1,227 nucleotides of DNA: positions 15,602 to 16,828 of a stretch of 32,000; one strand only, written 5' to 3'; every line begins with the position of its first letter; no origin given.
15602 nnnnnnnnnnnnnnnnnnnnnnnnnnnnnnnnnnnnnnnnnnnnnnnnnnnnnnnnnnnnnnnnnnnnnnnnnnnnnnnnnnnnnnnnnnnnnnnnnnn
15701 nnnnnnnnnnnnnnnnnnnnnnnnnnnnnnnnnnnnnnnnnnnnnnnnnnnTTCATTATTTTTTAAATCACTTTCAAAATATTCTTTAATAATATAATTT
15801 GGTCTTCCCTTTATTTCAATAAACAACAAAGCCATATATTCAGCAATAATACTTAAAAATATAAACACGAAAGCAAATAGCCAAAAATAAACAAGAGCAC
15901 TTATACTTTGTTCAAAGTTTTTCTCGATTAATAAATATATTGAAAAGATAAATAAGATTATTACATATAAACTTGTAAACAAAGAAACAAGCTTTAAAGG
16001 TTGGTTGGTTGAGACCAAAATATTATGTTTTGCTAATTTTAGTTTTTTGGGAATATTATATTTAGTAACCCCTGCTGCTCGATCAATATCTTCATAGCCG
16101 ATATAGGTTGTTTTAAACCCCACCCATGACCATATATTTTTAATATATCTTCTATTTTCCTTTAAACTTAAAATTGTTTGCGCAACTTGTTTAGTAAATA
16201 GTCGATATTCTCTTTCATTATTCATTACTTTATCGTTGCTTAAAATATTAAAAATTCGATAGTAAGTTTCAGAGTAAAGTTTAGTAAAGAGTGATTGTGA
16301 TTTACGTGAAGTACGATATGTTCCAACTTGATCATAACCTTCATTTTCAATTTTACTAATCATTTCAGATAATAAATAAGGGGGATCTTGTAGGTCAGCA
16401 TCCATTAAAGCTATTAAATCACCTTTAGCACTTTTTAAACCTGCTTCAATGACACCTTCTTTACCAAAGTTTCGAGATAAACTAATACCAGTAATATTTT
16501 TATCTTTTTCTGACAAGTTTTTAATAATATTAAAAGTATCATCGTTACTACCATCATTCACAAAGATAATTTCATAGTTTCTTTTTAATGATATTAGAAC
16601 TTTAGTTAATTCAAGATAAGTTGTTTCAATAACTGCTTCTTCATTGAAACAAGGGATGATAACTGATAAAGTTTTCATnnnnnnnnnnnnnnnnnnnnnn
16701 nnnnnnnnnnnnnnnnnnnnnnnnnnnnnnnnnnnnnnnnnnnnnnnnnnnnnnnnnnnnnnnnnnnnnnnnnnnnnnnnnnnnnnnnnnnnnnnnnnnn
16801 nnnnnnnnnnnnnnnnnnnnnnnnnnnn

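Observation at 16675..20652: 1331-aa in-frame fusion of a complete YfhO with a second GT-C-like membrane enzyme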

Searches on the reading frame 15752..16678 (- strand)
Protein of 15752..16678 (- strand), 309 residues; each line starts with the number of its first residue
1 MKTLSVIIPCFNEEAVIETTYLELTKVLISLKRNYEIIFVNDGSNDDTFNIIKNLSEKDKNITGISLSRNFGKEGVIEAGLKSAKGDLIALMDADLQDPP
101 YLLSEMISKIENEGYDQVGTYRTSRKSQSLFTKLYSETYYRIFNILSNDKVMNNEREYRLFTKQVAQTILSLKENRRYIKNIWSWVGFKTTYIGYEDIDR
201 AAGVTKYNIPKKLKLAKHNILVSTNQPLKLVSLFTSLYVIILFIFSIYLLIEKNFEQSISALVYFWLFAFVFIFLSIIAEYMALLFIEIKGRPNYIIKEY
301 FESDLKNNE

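Call 7: search_protein_families(library=pfam, proteins=[window:15752-16678:-], max_evalue=0.001)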
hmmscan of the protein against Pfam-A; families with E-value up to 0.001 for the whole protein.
window:15752-16678:- (309 aa): 3 families
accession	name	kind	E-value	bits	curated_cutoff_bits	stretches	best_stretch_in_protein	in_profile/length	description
PF00535.33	Glycos_transf_2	-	1.8e-31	109.8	23.3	1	5-159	1-157/168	Glycosyl transferase family 2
PF13641.12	Glyco_tranf_2_3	-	3e-10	41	27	1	4-144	3-146/230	Glycosyltransferase like family 2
PF10111.15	Glyco_tranf_2_2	-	1.4e-06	28.4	27.3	1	5-97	1-93/276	Glycosyltransferase like family 2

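Call 15: find_encoding_contigs(protein=window:15752-16678:-, flank=10000, max_places=6)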
Protein window:15752-16678:- (309 aa): no gene with exactly this product is on record in the collection.

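Call 68: search_solved_structures(query=window:15752-16678:-, max_evalue=0.001)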
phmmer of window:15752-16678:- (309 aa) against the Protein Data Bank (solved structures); distinct sequences matched with E-value up to 0.001: 22.
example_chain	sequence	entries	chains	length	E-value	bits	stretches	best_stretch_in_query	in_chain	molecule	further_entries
5ekp_C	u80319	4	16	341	7.9e-49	170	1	4-300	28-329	Uncharacterized glycosyltransferase sll0501 | Glycosyltransferase sll0501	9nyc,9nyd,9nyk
9nye_A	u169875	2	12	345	8.2e-49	169.9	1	4-300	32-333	Glycosyltransferase sll0501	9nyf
5eke_A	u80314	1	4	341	9.4e-49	169.7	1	4-300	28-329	Uncharacterized glycosyltransferase sll0501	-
9hwj_A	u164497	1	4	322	1.4e-36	129.8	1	2-309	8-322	Undecaprenyl-phosphate 4-deoxy-4-formamido-L-arabinose transferase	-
9bhc_C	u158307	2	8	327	1.6e-35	126.3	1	2-300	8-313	Undecaprenyl-phosphate 4-deoxy-4-formamido-L-arabinose transferase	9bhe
8vxh_A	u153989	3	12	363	2.4e-35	125.7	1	2-300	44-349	Undecaprenyl-phosphate 4-deoxy-4-formamido-L-arabinose transferase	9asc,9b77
5mlz_A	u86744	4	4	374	9e-13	51.6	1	4-120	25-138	Dolichol monophosphate mannose synthase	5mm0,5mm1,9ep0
5hea_A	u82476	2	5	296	1.2e-06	31.5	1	3-140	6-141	Putative glycosyltransferase (GalT1)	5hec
6p61_A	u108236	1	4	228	5.1e-06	29.5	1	3-96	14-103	Glycosyltransferase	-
2z87_A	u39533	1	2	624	1.5e-05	27.9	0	4-105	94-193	Chondroitin synthase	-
2z86_A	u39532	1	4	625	1.6e-05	27.9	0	4-105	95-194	Chondroitin synthase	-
8vh7_A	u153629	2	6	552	2.4e-05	27.3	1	5-95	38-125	Heparosan synthase B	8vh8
8viw_A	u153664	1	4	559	2.5e-05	27.2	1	5-95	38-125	Heparosan synthase B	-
5tze_C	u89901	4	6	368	0.00048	23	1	4-97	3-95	Glycosyl transferase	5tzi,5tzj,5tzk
4y6n_A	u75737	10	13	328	0.00061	22.6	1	2-103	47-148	Glucosyl-3-phosphoglycerate synthase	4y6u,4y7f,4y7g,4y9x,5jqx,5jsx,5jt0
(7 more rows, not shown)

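Call 80: search_protein_families(library=ncbifam, proteins=[window:15752-16678:-], max_evalue=0.001)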
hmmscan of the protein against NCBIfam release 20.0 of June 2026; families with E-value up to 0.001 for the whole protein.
window:15752-16678:- (309 aa): 18 families
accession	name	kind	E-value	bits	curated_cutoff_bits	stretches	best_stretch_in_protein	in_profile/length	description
NF047588.1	GlcsyltransPgfSStrep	equivalog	1.5e-65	221.4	500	1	4-299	3-304/308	glycosyltransferase PgfS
NF007986.1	PRK10714.1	equivalog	4.8e-42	144.1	529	1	2-299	6-310/316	undecaprenyl-phosphate 4-deoxy-4-formamido-L-arabinose transferase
TIGR03937.1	PgaC_IcaA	equivalog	8.1e-18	64.5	422.3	1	2-97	45-137/407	poly-beta-1,6-N-acetyl-D-glucosamine synthase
NF047683.1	TeichurnBiosyTuaG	equivalog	2.7e-13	50.1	400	1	3-105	7-106/252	teichuronic acid biosynthesis protein TuaG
NF007482.0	PRK10073.1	equivalog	3.5e-12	46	423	1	2-113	6-113/334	glycosyltransferase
TIGR04283.1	glyco_like_mftF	equivalog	3.9e-12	46.2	182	1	4-136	1-122/221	TIGR04283 family arsenosugar biosynthesis glycosyltransferase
NF041875.1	EPS_EpsD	equivalog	2.2e-10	40.5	370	1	4-163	1-158/325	exopolysaccharide biosynthesis glycosyltransferase EpsD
NF050050.1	ProtGlycPglI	equivalog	2.2e-10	40.4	500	1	2-134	2-131/306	GalNAc(5)-diNAcBac-PP-undecaprenol beta-1,3-glucosyltransferase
TIGR04242.1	nodulat_NodC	equivalog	1.8e-08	33.8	550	1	4-140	50-187/395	chitooligosaccharide synthase NodC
TIGR03965.1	mycofact_glyco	equivalog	2.2e-08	33.4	280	1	3-119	75-188/467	mycofactocin biosynthesis glycosyltransferase MftF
NF010496.0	PRK13915.1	equivalog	4.2e-08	32.6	262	1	2-100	31-131/307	glucosyl-3-phosphoglycerate synthase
NF058614.1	PPMAGASynPpgS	equivalog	5.9e-07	29.1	370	1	6-168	4-164/226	polyprenyl-phospho-N-acetylgalactosaminyl synthase PpgS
NF045692.1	OglycostaseCruG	equivalog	9.3e-07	28.1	600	1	3-118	42-160/386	2'-O-glycosyltransferase CruG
NF038302.1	EPS_HpsE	equivalog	6.2e-06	25.4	300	1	4-99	3-100/307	hormogonium polysaccharide biosynthesis glycosyltransferase HpsE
NF053846.1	glyco_with_XrtP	equivalog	7.3e-06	24.9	520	1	6-70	45-105/440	XrtP-associated glycosyltransferase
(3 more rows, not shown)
